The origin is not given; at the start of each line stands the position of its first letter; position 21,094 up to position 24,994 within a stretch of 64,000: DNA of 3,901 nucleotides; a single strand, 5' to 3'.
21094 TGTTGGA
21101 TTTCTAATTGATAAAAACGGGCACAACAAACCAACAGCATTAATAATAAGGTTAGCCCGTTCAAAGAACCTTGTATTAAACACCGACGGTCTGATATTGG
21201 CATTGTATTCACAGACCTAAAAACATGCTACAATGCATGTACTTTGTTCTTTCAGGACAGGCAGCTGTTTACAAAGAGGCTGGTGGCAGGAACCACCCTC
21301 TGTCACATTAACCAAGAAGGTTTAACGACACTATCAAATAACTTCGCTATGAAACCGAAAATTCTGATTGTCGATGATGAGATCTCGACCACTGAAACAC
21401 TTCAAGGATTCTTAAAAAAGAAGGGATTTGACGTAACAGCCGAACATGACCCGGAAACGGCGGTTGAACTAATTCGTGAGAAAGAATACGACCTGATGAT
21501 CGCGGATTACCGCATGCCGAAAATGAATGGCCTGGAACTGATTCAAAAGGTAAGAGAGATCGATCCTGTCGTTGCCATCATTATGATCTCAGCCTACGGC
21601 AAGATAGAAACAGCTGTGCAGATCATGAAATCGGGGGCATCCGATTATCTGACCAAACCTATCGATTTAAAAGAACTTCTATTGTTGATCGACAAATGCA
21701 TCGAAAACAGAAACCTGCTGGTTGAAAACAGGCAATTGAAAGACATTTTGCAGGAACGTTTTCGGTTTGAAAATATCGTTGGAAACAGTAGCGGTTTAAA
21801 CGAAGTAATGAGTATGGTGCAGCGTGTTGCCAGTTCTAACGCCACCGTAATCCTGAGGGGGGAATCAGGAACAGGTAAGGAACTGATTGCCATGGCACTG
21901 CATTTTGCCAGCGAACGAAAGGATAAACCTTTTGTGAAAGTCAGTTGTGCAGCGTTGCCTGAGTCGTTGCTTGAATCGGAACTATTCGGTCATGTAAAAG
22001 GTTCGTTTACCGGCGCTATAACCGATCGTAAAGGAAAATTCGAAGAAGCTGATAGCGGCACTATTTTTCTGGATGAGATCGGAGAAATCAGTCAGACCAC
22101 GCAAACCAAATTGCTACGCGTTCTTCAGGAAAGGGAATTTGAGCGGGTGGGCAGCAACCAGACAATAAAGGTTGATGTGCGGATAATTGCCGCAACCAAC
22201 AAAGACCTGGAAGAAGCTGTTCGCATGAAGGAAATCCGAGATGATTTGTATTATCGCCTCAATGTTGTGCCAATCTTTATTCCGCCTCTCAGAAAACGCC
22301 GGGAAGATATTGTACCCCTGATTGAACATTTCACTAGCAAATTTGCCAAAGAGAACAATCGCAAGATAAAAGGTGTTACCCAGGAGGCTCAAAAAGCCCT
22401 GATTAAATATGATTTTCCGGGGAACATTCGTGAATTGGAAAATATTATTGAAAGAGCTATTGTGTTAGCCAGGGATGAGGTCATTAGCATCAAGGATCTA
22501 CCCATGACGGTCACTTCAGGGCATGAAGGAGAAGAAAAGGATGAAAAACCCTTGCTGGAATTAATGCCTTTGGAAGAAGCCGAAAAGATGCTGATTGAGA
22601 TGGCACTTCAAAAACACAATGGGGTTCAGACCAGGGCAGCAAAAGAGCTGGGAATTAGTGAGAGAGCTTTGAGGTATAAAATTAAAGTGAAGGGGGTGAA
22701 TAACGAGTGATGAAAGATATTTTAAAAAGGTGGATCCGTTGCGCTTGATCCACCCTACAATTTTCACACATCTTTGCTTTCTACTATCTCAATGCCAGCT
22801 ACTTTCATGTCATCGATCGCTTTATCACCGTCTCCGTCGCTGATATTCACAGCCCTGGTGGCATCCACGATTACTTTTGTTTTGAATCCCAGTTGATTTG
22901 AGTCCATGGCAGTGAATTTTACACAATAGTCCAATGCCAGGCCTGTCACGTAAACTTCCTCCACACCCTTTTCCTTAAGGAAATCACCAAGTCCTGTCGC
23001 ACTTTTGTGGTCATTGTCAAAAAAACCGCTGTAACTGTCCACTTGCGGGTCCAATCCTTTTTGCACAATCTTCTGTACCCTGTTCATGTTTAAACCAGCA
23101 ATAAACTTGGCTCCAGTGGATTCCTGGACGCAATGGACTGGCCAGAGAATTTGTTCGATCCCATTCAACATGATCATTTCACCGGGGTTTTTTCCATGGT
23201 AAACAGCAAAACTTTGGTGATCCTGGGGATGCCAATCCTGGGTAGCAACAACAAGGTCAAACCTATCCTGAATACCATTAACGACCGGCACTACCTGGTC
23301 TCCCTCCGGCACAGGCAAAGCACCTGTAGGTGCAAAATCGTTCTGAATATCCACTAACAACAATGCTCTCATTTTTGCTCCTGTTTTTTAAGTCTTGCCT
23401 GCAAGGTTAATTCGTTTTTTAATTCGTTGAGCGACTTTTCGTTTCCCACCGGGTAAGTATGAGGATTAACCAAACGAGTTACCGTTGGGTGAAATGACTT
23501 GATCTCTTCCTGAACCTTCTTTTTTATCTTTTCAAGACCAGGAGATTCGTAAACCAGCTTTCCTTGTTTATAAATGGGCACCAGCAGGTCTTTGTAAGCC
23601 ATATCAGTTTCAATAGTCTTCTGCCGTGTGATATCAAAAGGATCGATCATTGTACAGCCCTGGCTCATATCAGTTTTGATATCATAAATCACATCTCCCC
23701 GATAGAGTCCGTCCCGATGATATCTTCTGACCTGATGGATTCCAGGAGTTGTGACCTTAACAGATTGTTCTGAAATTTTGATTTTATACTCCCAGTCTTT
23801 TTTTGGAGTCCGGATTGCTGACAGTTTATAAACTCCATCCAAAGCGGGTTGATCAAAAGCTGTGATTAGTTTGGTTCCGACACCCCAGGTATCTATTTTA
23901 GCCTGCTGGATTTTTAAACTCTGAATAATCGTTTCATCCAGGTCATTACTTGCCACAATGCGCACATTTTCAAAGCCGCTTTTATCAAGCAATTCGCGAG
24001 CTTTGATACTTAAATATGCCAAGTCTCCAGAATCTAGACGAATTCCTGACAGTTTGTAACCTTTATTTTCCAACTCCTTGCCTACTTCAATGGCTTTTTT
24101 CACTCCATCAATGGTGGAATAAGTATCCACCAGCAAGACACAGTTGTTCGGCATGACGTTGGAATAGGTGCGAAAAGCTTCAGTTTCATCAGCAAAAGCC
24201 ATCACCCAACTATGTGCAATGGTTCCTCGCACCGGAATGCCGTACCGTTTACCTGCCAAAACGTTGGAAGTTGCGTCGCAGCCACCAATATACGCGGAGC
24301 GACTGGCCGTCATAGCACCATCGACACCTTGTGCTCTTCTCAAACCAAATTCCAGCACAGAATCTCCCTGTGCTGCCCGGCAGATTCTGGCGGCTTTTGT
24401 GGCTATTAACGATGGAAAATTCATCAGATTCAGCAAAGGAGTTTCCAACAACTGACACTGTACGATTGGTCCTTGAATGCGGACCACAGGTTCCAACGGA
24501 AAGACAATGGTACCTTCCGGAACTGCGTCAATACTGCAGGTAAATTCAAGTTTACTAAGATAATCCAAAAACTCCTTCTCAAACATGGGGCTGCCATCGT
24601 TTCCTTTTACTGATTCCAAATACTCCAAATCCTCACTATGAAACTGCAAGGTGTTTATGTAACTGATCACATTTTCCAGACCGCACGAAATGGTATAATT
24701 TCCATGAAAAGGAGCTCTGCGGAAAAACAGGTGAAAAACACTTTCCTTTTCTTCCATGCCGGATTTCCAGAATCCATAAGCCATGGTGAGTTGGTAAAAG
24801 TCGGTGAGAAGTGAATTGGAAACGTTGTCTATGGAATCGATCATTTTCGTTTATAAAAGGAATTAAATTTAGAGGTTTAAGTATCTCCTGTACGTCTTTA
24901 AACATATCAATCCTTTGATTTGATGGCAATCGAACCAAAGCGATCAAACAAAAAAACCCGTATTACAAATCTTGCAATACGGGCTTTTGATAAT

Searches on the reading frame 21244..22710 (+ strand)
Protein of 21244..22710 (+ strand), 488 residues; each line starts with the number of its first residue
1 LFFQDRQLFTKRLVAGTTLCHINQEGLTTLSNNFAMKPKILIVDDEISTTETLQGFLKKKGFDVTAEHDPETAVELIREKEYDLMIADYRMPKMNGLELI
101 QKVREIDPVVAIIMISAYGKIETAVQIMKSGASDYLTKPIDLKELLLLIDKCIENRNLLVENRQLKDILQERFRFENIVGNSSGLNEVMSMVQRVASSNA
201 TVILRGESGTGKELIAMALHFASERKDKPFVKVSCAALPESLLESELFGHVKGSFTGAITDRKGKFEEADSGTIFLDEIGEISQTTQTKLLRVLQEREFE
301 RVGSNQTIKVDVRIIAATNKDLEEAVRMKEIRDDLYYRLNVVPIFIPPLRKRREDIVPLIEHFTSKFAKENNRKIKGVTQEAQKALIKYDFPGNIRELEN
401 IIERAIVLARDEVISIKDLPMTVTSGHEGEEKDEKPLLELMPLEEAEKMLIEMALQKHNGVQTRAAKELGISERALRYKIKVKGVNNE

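Call 64: search_protein_families(library=pfam, proteins=[window:21244-22710:+], max_evalue=0.00001)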
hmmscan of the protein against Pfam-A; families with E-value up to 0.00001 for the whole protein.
window:21244-22710:+ (488 aa): 7 families
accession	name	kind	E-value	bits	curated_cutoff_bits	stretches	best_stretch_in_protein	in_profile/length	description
PF00158.32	Sigma54_activat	-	3.1e-72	242.2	20.2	1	178-344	1-167/168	Sigma-54 interaction domain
PF00072.30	Response_reg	-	2e-29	102.5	30.2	1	40-149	1-110/111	Response regulator receiver domain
PF25601.1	AAA_lid_14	-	7.9e-29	99.8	27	1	350-433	1-84/87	AAA+ ATPase lid domain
PF14532.12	Sigma54_activ_2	-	2.7e-18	67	25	1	179-349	1-138/138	Sigma-54 interaction domain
PF02954.25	HTH_8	-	4.1e-15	55.7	22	1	443-481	2-40/42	Bacterial regulatory protein, Fis family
PF07728.20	AAA_5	-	2.5e-10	40.9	22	1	202-322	2-125/139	AAA domain (dynein-related subfamily)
PF00004.35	AAA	-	5e-06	27.4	21.2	0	202-327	1-119/131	ATPase family associated with various cellular activities (AAA)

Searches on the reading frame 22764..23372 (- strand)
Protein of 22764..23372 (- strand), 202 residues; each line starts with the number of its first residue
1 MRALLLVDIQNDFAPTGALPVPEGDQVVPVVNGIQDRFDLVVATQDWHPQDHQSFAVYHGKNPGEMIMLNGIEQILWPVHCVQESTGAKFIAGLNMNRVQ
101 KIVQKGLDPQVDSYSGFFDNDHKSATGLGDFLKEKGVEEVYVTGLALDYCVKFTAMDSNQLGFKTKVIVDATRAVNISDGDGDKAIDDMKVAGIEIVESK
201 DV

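Call 64: search_protein_families(library=pfam, proteins=[window:22764-23372:-], max_evalue=0.00001)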
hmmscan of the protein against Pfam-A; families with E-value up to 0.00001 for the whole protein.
window:22764-23372:- (202 aa): 1 family
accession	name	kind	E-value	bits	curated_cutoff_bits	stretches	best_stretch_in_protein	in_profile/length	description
PF00857.26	Isochorismatase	-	6e-20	72.5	27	1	3-199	2-173/175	Isochorismatase domain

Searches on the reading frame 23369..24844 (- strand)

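Call 64: search_protein_families(library=pfam, proteins=[window:23369-24844:-], max_evalue=0.00001)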
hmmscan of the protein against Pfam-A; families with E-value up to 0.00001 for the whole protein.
window:23369-24844:- (491 aa): 4 families
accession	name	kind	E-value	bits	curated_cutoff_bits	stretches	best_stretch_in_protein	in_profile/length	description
PF17767.7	NAPRTase_N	-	3.7e-39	134.3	32.6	1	12-142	1-125/125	Nicotinate phosphoribosyltransferase (NAPRTase) N-terminal domain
PF17956.6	NAPRTase_C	-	9.8e-19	68.3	23.3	1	373-476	6-111/111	Nicotinate phosphoribosyltransferase C-terminal domain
PF04095.22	NAPRTase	-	1.9e-09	38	20.8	1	164-351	4-203/239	Nicotinate phosphoribosyltransferase (NAPRTase) family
PF02749.22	QRPTase_N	-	7e-07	29.8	27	1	99-145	37-82/82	Quinolinate phosphoribosyl transferase, N-terminal domain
